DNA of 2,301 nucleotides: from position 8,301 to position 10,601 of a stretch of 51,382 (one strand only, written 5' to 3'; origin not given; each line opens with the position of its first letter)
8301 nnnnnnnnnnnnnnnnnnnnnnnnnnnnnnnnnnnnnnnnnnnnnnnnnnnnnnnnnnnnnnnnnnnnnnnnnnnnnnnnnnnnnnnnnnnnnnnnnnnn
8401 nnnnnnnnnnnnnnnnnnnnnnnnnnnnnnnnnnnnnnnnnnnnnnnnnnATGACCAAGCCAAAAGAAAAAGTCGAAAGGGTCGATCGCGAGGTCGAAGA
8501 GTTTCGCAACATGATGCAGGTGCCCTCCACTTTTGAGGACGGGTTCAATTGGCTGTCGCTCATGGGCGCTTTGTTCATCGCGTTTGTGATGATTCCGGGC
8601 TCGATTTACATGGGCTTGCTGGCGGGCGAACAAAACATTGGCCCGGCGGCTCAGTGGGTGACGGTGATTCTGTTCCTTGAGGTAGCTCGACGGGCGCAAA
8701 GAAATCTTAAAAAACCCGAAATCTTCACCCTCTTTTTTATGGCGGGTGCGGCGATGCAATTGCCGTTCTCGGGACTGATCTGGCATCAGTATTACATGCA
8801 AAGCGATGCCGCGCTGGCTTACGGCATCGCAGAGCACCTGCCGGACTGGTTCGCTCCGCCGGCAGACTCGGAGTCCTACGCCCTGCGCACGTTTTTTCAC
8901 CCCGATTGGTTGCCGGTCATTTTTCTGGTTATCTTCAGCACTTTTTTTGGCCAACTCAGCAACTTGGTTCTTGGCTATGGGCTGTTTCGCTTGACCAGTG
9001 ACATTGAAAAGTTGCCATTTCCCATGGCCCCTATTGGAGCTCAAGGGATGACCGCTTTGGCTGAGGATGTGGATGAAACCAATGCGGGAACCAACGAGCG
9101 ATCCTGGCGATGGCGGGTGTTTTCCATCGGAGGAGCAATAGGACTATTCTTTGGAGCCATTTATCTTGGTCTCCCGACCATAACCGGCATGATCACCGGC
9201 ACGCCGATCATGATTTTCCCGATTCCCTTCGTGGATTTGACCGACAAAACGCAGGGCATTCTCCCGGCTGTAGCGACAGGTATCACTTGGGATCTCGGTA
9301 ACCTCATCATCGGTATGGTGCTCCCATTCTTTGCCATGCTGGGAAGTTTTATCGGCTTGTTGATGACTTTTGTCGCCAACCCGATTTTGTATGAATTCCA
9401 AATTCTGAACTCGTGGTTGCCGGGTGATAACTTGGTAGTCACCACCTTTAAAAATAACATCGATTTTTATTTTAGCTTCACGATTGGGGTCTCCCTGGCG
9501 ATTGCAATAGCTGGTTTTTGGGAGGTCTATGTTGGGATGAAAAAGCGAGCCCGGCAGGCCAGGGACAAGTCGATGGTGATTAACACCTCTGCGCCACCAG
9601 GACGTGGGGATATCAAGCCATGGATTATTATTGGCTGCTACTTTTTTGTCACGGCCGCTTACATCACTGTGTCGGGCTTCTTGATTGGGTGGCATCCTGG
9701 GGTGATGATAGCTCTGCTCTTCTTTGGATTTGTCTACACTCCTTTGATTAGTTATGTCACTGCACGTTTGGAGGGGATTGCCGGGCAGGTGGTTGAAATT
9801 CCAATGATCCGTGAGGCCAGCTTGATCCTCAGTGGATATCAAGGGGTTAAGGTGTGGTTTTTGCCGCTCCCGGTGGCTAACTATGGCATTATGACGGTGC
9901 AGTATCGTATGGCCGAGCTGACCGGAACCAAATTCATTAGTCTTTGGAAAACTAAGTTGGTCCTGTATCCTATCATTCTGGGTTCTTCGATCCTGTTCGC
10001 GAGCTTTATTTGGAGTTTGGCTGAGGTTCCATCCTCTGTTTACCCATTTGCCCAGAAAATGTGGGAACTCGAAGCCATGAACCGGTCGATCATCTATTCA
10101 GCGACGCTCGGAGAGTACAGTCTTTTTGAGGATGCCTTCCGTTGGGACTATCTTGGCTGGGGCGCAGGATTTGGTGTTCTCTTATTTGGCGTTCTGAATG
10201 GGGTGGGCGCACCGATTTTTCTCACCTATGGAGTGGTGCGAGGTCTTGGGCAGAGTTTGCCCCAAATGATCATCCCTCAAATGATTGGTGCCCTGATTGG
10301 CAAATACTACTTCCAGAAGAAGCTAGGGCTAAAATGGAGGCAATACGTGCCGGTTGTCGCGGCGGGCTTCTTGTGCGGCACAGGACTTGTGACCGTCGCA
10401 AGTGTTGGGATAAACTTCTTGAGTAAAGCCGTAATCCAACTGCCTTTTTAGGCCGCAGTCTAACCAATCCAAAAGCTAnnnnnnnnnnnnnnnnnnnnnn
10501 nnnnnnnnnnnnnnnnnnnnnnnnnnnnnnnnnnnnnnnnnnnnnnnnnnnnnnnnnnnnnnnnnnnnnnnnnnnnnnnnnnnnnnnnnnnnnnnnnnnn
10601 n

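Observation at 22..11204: Seven-gene coupled operon joining a PqqD/RRE-like protein, two type-VII (MacB/FtsX) ABC modules, a giant pseudo-peptidase-permease fusion and an OPT-like membrane protein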

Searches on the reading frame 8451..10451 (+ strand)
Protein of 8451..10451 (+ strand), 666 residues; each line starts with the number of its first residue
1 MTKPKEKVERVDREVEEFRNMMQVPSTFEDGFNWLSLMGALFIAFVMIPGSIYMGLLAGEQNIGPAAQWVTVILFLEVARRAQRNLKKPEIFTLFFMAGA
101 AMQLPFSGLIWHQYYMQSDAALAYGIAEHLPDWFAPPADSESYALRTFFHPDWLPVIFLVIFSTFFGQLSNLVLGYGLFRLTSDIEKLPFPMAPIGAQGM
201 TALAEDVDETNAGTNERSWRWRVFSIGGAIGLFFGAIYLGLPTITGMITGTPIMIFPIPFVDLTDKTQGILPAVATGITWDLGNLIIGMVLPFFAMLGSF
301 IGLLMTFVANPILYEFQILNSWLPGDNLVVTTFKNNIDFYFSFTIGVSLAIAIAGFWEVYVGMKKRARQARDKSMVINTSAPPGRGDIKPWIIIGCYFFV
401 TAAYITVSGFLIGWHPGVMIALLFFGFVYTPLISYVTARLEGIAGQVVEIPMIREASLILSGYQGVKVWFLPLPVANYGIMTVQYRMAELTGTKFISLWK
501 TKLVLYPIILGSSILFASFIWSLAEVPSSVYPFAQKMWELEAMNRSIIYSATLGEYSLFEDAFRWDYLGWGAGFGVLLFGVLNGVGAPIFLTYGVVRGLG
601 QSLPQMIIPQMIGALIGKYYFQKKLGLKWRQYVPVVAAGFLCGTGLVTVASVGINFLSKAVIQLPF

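Call 3: search_protein_families(library=pfam, proteins=[window:8451-10451:+], max_evalue=0.01)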
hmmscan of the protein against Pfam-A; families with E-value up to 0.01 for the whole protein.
window:8451-10451:+ (666 aa): 1 family
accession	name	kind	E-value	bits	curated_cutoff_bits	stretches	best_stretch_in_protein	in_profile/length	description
PF03169.20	OPT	-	0.00023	20.4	25.8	1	151-651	103-619/623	OPT oligopeptide transporter protein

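Call 5: search_protein_families(library=ncbifam, proteins=[window:8451-10451:+], max_evalue=0.01)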
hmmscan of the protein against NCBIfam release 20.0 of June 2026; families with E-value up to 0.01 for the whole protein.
window:8451-10451:+ (666 aa): 0 families

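Call 14: search_solved_structures(query=window:8451-10451:+, max_evalue=1)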
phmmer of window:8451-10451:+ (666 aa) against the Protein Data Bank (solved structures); distinct sequences matched with E-value up to 1: 3.
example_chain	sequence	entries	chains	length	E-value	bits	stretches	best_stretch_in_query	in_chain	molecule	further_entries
5d9q_D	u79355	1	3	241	0.83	11.3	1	544-580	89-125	NIH45-46 single chain Fv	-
5wdu_D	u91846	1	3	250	0.89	11.2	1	544-580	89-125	bnAb NIH45-46 scFv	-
3u7w_H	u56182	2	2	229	0.97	11.1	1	544-579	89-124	Heavy chain, Ig gamma-1 chain C region | NIH45-46 heavy chain, Ig gamma-1 chain C region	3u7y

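Call 21: find_homologous_proteins(query=window:8451-10451:+, max_evalue=0.00001)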
Query window:8451-10451:+ (666 aa): 4236 proteins with E <= 0.00001 among 8000 candidates; the best 120 are listed.
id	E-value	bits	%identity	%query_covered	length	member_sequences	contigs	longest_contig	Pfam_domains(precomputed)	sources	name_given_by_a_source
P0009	0.0e+0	1501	100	100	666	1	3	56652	PF03169.21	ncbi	ncbi:MAG: peptide transporter [Verrucomicrobiales bacterium]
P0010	0.0e+0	1280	84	100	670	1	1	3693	PF03169.21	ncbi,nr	ncbi:MAG: OPT/YSL family transporter [Armatimonadetes bacterium]|nr:OPT/YSL family transporter [Akke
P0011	0.0e+0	1278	85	100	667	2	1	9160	PF03169.21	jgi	-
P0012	0.0e+0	1265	83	100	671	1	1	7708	PF03169.21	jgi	jgi:hypothetical protein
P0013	0.0e+0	1264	83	100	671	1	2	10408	PF03169.21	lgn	-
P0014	0.0e+0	1264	83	100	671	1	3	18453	PF03169.21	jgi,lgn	jgi:hypothetical protein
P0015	0.0e+0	1259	82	99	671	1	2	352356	PF03169.21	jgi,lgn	jgi:hypothetical protein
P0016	0.0e+0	1257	83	100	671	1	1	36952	PF03169.21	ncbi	-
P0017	0.0e+0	1250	82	100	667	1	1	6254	PF03169.21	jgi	jgi:hypothetical protein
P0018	0.0e+0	1160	75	100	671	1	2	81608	PF03169.21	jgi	jgi:hypothetical protein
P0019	0.0e+0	1143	74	100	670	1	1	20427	-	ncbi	-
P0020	0.0e+0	1118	72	99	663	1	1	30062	PF03169.21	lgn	-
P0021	0.0e+0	1074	72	99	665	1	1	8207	PF03169.21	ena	-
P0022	0.0e+0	1073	71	99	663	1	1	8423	-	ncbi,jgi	ncbi:MAG: OPT family oligopeptide transporter [Planctomycetota bacterium]|jgi:hypothetical protein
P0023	0.0e+0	1072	71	99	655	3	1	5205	PF03169.21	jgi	-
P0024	0.0e+0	1070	70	99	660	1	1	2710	PF03169.21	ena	-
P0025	0.0e+0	1063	70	97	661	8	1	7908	PF03169.21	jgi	jgi:hypothetical protein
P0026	0.0e+0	1061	71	99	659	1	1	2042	PF03169.21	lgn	-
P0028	0.0e+0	1061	70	99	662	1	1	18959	PF03169.21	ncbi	-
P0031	0.0e+0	1056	70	99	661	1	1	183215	PF03169.21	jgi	-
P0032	0.0e+0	1054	68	100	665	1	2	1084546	PF03169.21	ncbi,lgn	ncbi:MAG: peptide transporter [Puniceicoccaceae bacterium]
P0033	0.0e+0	1052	70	99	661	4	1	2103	PF03169.21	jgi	jgi:hypothetical protein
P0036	0.0e+0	1050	69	99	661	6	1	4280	PF03169.21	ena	-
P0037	0.0e+0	1049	69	99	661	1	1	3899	PF03169.21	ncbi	-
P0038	0.0e+0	1049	71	99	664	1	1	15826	PF03169.21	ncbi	-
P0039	0.0e+0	1049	68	99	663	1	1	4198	PF03169.21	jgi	-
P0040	0.0e+0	1047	69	100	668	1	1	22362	PF03169.21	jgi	jgi:hypothetical protein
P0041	0.0e+0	1047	70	54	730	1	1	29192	PF03169.21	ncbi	-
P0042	0.0e+0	1046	68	99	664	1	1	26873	PF03169.21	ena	-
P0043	0.0e+0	1046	70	99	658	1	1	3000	PF03169.21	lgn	-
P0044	0.0e+0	1045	69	99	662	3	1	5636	PF03169.21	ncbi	-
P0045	0.0e+0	1045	69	99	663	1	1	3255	PF03169.21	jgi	-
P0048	0.0e+0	1041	70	99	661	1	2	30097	PF03169.21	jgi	jgi:hypothetical protein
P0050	0.0e+0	1038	69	99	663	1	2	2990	PF03169.21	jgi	jgi:hypothetical protein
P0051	0.0e+0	1037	68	99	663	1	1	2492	PF03169.21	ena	-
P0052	0.0e+0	1037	67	99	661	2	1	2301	PF03169.21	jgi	jgi:hypothetical protein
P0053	0.0e+0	1036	69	99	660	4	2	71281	PF03169.21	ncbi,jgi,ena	-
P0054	0.0e+0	1036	67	100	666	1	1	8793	PF03169.21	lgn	-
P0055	0.0e+0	1035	69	99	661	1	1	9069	PF03169.21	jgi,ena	-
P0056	0.0e+0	1035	67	99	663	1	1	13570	PF03169.21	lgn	-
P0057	0.0e+0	1034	69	99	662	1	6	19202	PF03169.21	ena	-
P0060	0.0e+0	1030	69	99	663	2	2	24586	PF03169.21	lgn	-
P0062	0.0e+0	1029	68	99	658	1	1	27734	PF03169.21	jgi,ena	-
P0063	0.0e+0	1029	66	99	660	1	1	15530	PF03169.21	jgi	-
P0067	0.0e+0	1026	68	100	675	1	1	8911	PF03169.21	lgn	-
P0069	0.0e+0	1025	68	99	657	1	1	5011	PF03169.21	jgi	-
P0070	0.0e+0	1025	68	99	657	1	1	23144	PF03169.21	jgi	-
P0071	0.0e+0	1025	68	99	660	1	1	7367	PF03169.21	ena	-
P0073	0.0e+0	1025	67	99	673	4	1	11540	PF03169.21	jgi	-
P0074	0.0e+0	1024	69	99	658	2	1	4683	PF03169.21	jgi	-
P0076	0.0e+0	1023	68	99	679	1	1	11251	PF03169.21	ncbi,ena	-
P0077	0.0e+0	1021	68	99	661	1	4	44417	PF03169.21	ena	-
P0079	0.0e+0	1021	69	97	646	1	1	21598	PF03169.21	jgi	-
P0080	0.0e+0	1020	67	99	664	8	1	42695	PF03169.21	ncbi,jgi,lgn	jgi:hypothetical protein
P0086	0.0e+0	1014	67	99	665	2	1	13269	PF03169.21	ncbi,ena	-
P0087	0.0e+0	1014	67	99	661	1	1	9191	PF03169.21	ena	-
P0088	0.0e+0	1014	68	100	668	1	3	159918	PF03169.21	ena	-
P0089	0.0e+0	1014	66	99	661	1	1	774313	PF03169.21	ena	-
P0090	0.0e+0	1011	67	99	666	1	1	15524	PF03169.21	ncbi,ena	-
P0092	2.0e-298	1010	67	99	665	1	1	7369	PF03169.21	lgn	-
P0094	4.4e-298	1009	67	99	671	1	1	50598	PF03169.21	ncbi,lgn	-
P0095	4.4e-298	1009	66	99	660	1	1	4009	PF03169.21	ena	-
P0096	4.5e-298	1009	66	100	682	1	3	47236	PF03169.21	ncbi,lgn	-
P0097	5.4e-298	1008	67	99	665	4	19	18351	PF03169.21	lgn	-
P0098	6.3e-298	1008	67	99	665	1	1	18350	PF03169.21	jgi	jgi:hypothetical protein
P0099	7.6e-298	1008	67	99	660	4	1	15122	PF03169.21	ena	-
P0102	1.2e-297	1007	67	99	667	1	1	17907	PF03169.21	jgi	jgi:hypothetical protein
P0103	1.3e-297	1007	68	100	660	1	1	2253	PF03169.21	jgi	jgi:hypothetical protein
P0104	1.8e-297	1007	67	99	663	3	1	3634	PF03169.21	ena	-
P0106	4.1e-297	1005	66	99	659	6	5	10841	PF03169.21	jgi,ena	-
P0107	6.3e-297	1005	66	99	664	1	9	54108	PF03169.21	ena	-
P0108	7.0e-297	1005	66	99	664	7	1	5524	PF03169.21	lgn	-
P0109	7.8e-297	1005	66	99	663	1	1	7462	PF03169.21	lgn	-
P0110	7.8e-297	1005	67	99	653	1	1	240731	PF03169.21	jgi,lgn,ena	-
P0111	8.7e-297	1004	67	99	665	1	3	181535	PF03169.21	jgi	jgi:hypothetical protein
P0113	9.8e-297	1004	66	99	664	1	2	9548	PF03169.21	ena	-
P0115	1.2e-296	1004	65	99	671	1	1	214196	PF03169.21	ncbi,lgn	-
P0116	1.5e-296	1004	66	99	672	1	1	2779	PF03169.21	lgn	-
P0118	1.6e-296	1004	67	99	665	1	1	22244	PF03169.21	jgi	jgi:hypothetical protein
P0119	4.0e-296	1002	66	99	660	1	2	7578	PF03169.21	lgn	-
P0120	4.9e-296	1002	66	99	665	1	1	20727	PF03169.21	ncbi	-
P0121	7.0e-296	1001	67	99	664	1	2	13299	PF03169.21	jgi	jgi:hypothetical protein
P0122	7.1e-296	1001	67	99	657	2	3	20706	PF03169.21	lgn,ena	-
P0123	8.6e-296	1001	67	97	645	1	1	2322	PF03169.21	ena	-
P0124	8.9e-296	1001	68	99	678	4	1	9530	PF03169.21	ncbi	ncbi:MAG: OPT/YSL family transporter, partial [Planctomycetota bacterium]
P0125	1.6e-295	1000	66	99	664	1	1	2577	PF03169.21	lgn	-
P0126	1.9e-295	1000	67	99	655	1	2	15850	PF03169.21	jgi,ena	jgi:MFS family permease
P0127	2.1e-295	1000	66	99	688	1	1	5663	PF03169.21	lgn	-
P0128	2.4e-295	1000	66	99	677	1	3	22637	PF03169.21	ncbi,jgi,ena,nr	ncbi:MAG: peptide transporter [Verrucomicrobia bacterium]|jgi:hypothetical protein|nr:peptide transp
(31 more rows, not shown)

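Call 25: find_related_loci(query=A1, collection=genome_contigs, flank=10000)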
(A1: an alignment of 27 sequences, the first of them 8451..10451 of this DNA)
Query A1 (666 aa) in genome_contigs; peptide patterns used: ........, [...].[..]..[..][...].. (x = any residue, [..] = any of these).
500 stretches matched a pattern; 479 encode a relative of the query (tblastn E <= 1e-3); the best 80 are kept; 80 distinct loci.
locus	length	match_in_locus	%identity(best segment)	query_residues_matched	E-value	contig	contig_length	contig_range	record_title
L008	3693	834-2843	84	1-666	0e+0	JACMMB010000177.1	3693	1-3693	MAG: Akkermansiaceae bacterium isolate ES-bin-6 ES-bin-6-contig-k141_6768100, whole genome shotgun sequence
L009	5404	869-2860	84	5-666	0e+0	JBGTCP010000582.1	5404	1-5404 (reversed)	MAG: Chthoniobacterales bacterium isolate JTS-RE122 k141_10871610, whole genome shotgun sequence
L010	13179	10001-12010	74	1-666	0e+0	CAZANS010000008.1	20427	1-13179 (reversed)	MAG TPA_asm: uncultured Victivallales bacterium isolate binchicken_co86_73 genome assembly, contig: NODE_574_length_2042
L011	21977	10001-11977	70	8-666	0e+0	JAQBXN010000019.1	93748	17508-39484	MAG: Planctomycetota bacterium isolate casp150-mb.279 NODE_512_length_93748_cov_0.318914, whole genome shotgun sequence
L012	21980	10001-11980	69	2-666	0e+0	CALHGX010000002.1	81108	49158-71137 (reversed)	MAG: uncultured bacterium isolate N1_Bin_METABAT__248_sub_1 genome assembly, contig: c_000002602306, whole genome shotgu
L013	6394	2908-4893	68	5-666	0e+0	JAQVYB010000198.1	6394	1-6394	MAG: Kiritimatiellae bacterium isolate STF2_14 NODE_42195_length_6394_cov_2.869954_Sandtown_F2, whole genome shotgun seq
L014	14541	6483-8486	68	4-666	0e+0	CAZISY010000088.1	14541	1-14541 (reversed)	MAG TPA_asm: uncultured Verrucomicrobiota bacterium isolate SRP192927_co3_639 genome assembly, contig: NODE_9653_length_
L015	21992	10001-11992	66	4-666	0e+0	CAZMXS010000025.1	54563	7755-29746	MAG TPA_asm: uncultured Verrucomicrobiota bacterium isolate SRP167436_co1_345 genome assembly, contig: NODE_703_length_5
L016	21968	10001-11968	68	10-666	0e+0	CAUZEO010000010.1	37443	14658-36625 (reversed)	MAG: Kiritimatiellia bacterium isolate CB27_Tmax.59 genome assembly, contig: Ga0310121_10000646, whole genome shotgun se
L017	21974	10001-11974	66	10-666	0e+0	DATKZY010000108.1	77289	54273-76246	MAG TPA_asm: Planctomycetota bacterium isolate SMAG_U14257 k141_432599, whole genome shotgun sequence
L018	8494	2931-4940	67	2-666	0e+0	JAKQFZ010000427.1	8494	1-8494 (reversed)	MAG: Candidatus Omnitrophota bacterium isolate USDE_maxbin.238_sub k141_1916191, whole genome shotgun sequence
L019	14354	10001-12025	66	9-666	0e+0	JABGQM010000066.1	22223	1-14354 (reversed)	MAG: Verrucomicrobia bacterium isolate co234_bin56 co234_bin56_Ctg66, whole genome shotgun sequence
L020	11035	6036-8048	67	9-666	0e+0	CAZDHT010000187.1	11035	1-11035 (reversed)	MAG TPA_asm: uncultured Planctomycetota bacterium isolate binchicken_co89_634 genome assembly, contig: NODE_11884_length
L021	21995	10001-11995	67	3-666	0e+0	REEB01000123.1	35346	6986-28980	MAG: Puniceicoccaceae bacterium isolate PLM2.Bin11 NODE_1148_length_35346_cov_7.21439, whole genome shotgun sequence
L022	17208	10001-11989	67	2-666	0e+0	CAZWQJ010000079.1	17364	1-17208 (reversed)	MAG TPA_asm: uncultured Victivallales bacterium isolate SRP272421_co1_443 genome assembly, contig: NODE_9269_length_1736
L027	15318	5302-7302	66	2-666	0e+0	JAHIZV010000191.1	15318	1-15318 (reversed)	MAG: Verrucomicrobia bacterium isolate Modern_marine.mb.194 Modern_marine.mb.194_k141_2020642, whole genome shotgun sequ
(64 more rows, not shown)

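Call 45: search_protein_families(library=pfam, alignment_id=A1, max_evalue=1)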
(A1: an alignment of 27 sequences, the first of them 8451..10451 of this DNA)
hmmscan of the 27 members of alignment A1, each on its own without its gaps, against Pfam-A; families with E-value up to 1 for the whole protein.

A. member 1, window:8451-10451:+ (666 aa): 1 family
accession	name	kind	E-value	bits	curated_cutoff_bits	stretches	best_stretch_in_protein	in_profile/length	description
PF03169.20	OPT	-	0.00023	20.4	25.8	1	151-651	103-619/623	OPT oligopeptide transporter protein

B. families by the number of members that match (of 27 scanned): 9 families
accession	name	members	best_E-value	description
PF03169.20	OPT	22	1.9e-10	OPT oligopeptide transporter protein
PF18415.6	HKR_ArcB_TM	2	0.13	Histidine kinase receptor ArcB trans-membrane domain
PF20444.3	DUF6703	2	0.18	Family of unknown function (DUF6703)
PF04238.17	DUF420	1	0.0098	Protein of unknown function (DUF420)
PF11143.13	DUF2919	1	0.054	Protein of unknown function (DUF2919)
PF07274.17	DUF1440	1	0.073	Protein of unknown function (DUF1440)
PF20197.3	DUF6560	1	0.32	Family of unknown function (DUF6560)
PF20705.2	DUF6821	1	0.49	Family of unknown function (DUF6821)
PF12089.13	DUF3566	1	0.61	Transmembrane domain of unknown function (DUF3566)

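Call 66: predict_structure(alignment_id=A6)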
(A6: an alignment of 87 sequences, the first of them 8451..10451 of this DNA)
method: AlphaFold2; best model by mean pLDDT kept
length: 666 residues; sequences in the alignment: 87
mean_pLDDT: 77.6   pTM: 0.81
mean pLDDT of the five models: 77.6, 73.1, 72.8, 70.4, 69.4
residues with pLDDT >= 90: 56; 70-90: 475; 50-70: 107; < 50: 28
segments of 3 or more residues with pLDDT < 50: 1-8, 258-264, 275-277, 375-378, 662-666
pLDDT, mean of each block of 10 residues (from residue 1): 47 67 78 81 78 70 72 78 78 82 70 87 86 90 90 92 88 84 76 77 66 60 88 83 78 61 49 53 83 86 83 78 63 70 79 79 79 55 77 90 93 92 90 81 68 81 87 81 87 87 84 85 73 71 81 68 78 84 81 76 76 88 79 86 83 71 45
secondary structure, 60 per line:
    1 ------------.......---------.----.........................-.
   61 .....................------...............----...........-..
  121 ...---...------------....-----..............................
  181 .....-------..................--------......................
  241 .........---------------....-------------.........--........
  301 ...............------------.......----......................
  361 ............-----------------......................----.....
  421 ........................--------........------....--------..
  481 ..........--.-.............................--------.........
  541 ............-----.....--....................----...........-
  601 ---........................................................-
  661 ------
elements in order (helices of 4 or more, strands of 3 or more residues): H13-19 H34-58 H60-81 H88-102 H107-117 H119-123 H142-145 H151-185 H193-210 H219-249 H265-268 H282-290 H293-315 H328-334 H339-372 H390-411 H416-444 H453-460 H467-470 H479-490 H495-523 H532-552 H558-562 H565-584 H589-599 H604-659

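Call 69: fold_search(model_id=the predicted structure, library=pdb)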
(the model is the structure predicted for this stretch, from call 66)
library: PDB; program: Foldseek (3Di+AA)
matches with E <= 10: 311; with E <= 0.001: 2
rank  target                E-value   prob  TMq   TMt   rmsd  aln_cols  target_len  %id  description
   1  7wst_A                3.7e-09  1.00  0.64  0.70   6.4       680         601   14  Cryo-EM structure of the barley Yellow stripe 1 transporter in complex with Fe(III)-DMA (released 2022-11-30)
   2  7wsr_A                6.9e-09  1.00  0.63  0.69   6.0       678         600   13  Cryo-EM structure of the barley Yellow stripe 1 transporter (released 2022-11-30)
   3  6qxa_B                1.4e-02  0.21  0.11  0.10  29.2       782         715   12  Structure of membrane bound pyrophosphatase from Thermotoga maritima in complex with imidodiphosphate and N-[(2-amino- (released 2019-04-10)
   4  4av3_B                3.2e-02  0.15  0.10  0.10  29.8       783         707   12  Crystal structure of Thermotoga Maritima sodium pumping membrane integral pyrophosphatase with metal ions in active si (released 2012-08-08)
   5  8pm6                  3.2e-02  0.11  0.08  0.07  31.3       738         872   10  Human bile salt export pump (BSEP) in complex with inhibitor GBM in nanodiscs (released 2023-11-22)
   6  8b21_A                3.7e-02  0.14  0.11  0.10  27.7       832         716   12  Time-resolved structure of K+-dependent Na+-PPase from Thermotoga maritima 0-60-seconds post reaction initiation with  (released 2024-01-17)
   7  9g8k_A                6.8e-02  0.10  0.10  0.09  28.4       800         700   12  Structure of K+-dependent Na+-PPase from Thermotoga maritima in complex with Ca2+ and Etidronate (released 2025-06-04)
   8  4ain_A                9.7e-02  0.16  0.13  0.15  21.9       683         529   12  Crystal structure of BetP with asymmetric protomers. (released 2012-06-06)
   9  8zxp_A                1.3e-01  0.14  0.12  0.15  25.1       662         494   12  Cryo-EM structure of TmaT-TMA complexes (released 2024-11-06)
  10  8zw8_A                1.3e-01  0.09  0.09  0.10  25.8       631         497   10  Cryo-EM structure of trimethylamine transporter TmaT (released 2024-11-06)
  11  8b21_B                1.7e-01  0.08  0.10  0.10  29.0       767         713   13  Time-resolved structure of K+-dependent Na+-PPase from Thermotoga maritima 0-60-seconds post reaction initiation with  (released 2024-01-17)
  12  8y6h_A                1.7e-01  0.08  0.10  0.10  33.4       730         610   12  P-glycoprotein in complex with UIC2 Fab and triple elacridar molecules in LMNG detergent (released 2024-04-17)
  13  8y4w_A                2.5e-01  0.06  0.09  0.09  29.0       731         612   13  Sialic acid bound form of Tripartite ATP-independent Periplasmic (TRAP) transporter from Fusobacterium nucleatum. (released 2024-12-11)
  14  9i60_A                3.0e-01  0.10  0.12  0.14  24.5       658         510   12  Transient activated state of BetP (released 2026-02-18)
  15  9hko_C                3.0e-01  0.08  0.10  0.12  25.0       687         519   14  Downregulated closed state of BetP in complex with betaine (released 2025-12-17)
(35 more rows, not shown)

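Call 86: search_protein_families(library=pfam, proteins=[L027:7344-7877:+], max_evalue=0.001)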
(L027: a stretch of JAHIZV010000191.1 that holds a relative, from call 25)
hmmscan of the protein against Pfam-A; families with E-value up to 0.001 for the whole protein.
L027:7344-7877:+ (177 aa): 1 family
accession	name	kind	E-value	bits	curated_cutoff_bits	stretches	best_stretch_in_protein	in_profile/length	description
PF05635.17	23S_rRNA_IVP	-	9.2e-22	77.7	33.8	1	11-116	1-106/106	23S rRNA-intervening sequence protein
